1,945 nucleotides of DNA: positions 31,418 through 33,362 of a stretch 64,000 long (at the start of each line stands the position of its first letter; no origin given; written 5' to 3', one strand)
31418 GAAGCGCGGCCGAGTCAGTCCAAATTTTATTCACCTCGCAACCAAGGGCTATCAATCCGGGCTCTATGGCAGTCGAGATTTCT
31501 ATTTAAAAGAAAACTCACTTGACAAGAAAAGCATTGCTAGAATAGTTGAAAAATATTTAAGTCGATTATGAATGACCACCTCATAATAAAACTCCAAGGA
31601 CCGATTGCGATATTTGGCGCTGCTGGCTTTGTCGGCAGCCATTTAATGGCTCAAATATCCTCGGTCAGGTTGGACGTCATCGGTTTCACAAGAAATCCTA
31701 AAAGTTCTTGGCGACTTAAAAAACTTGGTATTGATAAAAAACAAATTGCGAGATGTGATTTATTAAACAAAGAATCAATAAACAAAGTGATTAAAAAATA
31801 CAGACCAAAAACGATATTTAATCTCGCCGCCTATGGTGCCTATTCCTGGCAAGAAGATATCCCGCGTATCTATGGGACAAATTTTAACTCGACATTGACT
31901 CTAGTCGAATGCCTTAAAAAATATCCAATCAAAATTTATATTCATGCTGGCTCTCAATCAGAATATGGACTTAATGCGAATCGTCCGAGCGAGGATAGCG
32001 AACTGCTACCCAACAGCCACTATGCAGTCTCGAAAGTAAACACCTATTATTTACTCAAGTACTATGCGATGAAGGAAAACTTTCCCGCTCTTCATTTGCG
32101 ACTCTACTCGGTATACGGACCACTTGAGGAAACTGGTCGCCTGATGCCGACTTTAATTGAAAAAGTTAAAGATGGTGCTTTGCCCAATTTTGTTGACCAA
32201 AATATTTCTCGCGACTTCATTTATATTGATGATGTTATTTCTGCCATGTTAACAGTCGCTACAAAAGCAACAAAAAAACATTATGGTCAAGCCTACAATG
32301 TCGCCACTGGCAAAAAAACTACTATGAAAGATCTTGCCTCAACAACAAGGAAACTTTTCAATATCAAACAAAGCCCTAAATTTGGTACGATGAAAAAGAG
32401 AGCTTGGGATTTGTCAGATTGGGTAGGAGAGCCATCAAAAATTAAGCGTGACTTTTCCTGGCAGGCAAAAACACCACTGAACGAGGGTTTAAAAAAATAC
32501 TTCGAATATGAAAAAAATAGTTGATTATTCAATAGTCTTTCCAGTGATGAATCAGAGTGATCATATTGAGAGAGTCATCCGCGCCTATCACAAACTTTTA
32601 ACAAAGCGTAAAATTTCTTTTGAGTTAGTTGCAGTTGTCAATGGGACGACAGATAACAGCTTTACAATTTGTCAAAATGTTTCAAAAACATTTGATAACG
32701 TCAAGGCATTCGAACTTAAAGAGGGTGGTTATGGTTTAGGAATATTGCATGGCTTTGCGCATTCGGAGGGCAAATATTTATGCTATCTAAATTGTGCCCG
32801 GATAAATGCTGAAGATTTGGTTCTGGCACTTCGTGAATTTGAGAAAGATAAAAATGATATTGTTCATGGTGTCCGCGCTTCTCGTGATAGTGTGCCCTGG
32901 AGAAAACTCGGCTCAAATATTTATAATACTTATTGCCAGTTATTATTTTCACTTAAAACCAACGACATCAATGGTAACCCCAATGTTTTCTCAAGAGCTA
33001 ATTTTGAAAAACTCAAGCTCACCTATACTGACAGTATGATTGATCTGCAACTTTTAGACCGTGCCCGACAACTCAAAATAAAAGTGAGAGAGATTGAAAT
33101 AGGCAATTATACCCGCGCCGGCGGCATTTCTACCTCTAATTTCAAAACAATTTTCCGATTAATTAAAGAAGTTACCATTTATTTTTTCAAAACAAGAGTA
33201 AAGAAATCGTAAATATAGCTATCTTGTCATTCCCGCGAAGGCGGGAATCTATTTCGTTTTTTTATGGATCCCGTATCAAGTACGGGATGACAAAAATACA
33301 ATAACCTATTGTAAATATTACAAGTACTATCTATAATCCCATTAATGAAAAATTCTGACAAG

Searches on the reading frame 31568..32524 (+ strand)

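Call 10: search_protein_families(library=pfam, proteins=[window:31568-32524:+], max_evalue=0.001)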
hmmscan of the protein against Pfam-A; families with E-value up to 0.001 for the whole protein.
window:31568-32524:+ (318 aa): 7 families
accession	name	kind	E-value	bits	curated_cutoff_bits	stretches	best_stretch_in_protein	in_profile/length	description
PF01370.27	Epimerase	-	3.8e-47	161.1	20.9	1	13-246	1-240/240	NAD dependent epimerase/dehydratase family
PF16363.11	GDP_Man_Dehyd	-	2.1e-39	136.4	27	1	15-310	2-331/332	GDP-mannose 4,6 dehydratase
PF04321.23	RmlD_sub_bind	-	1.2e-11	44.6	27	1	13-268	3-235/287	RmlD substrate binding domain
PF01073.25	3Beta_HSD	-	2.6e-11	43.5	22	1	15-267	2-271/280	3-beta hydroxysteroid dehydrogenase/isomerase family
PF02719.21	Polysacc_synt_2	-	2.2e-08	34.1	20.2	1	13-122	1-121/293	Polysaccharide biosynthesis protein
PF05368.20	NmrA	-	2.6e-05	24.4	27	1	13-77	5-69/298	NmrA-like family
PF13460.12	NAD_binding_10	-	0.00054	20.3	27.2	1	17-86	1-68/184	NAD(P)H-binding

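Call 73: search_protein_families(library=ncbifam, proteins=[window:31568-32524:+], max_evalue=0.00001)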
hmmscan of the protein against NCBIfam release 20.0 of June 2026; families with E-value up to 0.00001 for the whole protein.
window:31568-32524:+ (318 aa): 19 families
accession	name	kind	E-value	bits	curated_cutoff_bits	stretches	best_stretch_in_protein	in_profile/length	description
TIGR01181.1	dTDP_gluc_dehyt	equivalog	8.9e-28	97.3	365.1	1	15-313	4-309/321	dTDP-glucose 4,6-dehydratase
TIGR01179.1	galE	equivalog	1.2e-26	93.4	262.3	1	13-316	2-326/332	UDP-glucose 4-epimerase GalE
TIGR02197.1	heptose_epim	equivalog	1.4e-23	83.5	274.6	1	13-312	1-310/316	ADP-glyceromanno-heptose 6-epimerase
TIGR04180.1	EDH_00030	hypoth_equivalog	6.9e-23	81.1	475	1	15-299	3-293/297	NAD-dependent 4,6-dehydratase LegB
NF011728.1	PRK15181.1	equivalog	9.5e-15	54.4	760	1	15-312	20-334/348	Vi polysaccharide biosynthesis UDP-N-acetylglucosaminuronic acid C-4 epimerase TviC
NF007490.0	PRK10084.1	subfamily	4.7e-14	52.1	649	1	142-314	157-333/361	dTDP-glucose 4,6-dehydratase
NF042423.1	oxyalk_red_Shew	equivalog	1.3e-13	50.8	580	1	14-258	12-251/331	2-alkyl-3-oxoalkanoate reductase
NF007582.0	PRK10217.1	equivalog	1.6e-13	50.5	698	1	13-265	4-271/355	dTDP-glucose 4,6-dehydratase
NF007956.0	PRK10675.1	subfamily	1.7e-11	43.8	394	1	15-163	5-160/338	UDP-glucose 4-epimerase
TIGR01472.1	gmd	equivalog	7.2e-11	41.9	415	1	62-265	60-269/342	GDP-mannose 4,6-dehydratase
NF047922.1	GDPFucSynFcl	equivalog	2.1e-10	40.6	500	1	58-313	32-299/308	GDP-L-fucose synthase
NF042422.1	oxyalk_red_OleD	equivalog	2.6e-09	36.9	580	1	14-258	4-244/329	2-alkyl-3-oxoalkanoate reductase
TIGR02622.1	CDP_4_6_dhtase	equivalog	9.3e-09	34.9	278.45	1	14-125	8-125/352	CDP-glucose 4,6-dehydratase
NF008872.0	PRK11908.1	equivalog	3.3e-08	33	294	1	13-264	4-271/349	bifunctional UDP-4-keto-pentose/UDP-xylose synthase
TIGR01214.1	rmlD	equivalog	3.6e-08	32.8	224.05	1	13-237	2-200/285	dTDP-4-dehydrorhamnose reductase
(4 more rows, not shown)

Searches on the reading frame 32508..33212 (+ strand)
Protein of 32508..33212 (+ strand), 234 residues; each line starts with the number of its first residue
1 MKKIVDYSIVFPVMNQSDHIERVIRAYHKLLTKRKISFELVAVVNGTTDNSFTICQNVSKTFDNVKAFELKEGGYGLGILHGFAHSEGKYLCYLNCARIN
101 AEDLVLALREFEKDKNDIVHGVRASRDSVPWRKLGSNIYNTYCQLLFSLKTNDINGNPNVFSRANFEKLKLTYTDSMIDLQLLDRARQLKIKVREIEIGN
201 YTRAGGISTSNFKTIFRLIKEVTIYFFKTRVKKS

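Call 10: search_protein_families(library=pfam, proteins=[window:32508-33212:+], max_evalue=0.001)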
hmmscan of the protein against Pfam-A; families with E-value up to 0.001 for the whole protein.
window:32508-33212:+ (234 aa): 1 family
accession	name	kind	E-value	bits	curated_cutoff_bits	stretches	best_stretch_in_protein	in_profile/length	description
PF00535.33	Glycos_transf_2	-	2.1e-11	44.5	23.3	1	8-165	1-163/168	Glycosyl transferase family 2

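Call 73: search_protein_families(library=ncbifam, proteins=[window:32508-33212:+], max_evalue=0.00001)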
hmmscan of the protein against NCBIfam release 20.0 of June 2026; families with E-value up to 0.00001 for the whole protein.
window:32508-33212:+ (234 aa): 4 families
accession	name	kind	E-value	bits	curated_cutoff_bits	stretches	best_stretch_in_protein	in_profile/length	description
NF007986.1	PRK10714.1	equivalog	3.3e-10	39.5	529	1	2-144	3-147/316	undecaprenyl-phosphate 4-deoxy-4-formamido-L-arabinose transferase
NF007482.0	PRK10073.1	equivalog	2.5e-08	33.3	423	1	5-95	6-93/334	glycosyltransferase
NF047588.1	GlcsyltransPgfSStrep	equivalog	1.2e-07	31.3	500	1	8-169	4-167/308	glycosyltransferase PgfS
TIGR04283.1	glyco_like_mftF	equivalog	7e-06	25.8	182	1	8-128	2-115/221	TIGR04283 family arsenosugar biosynthesis glycosyltransferase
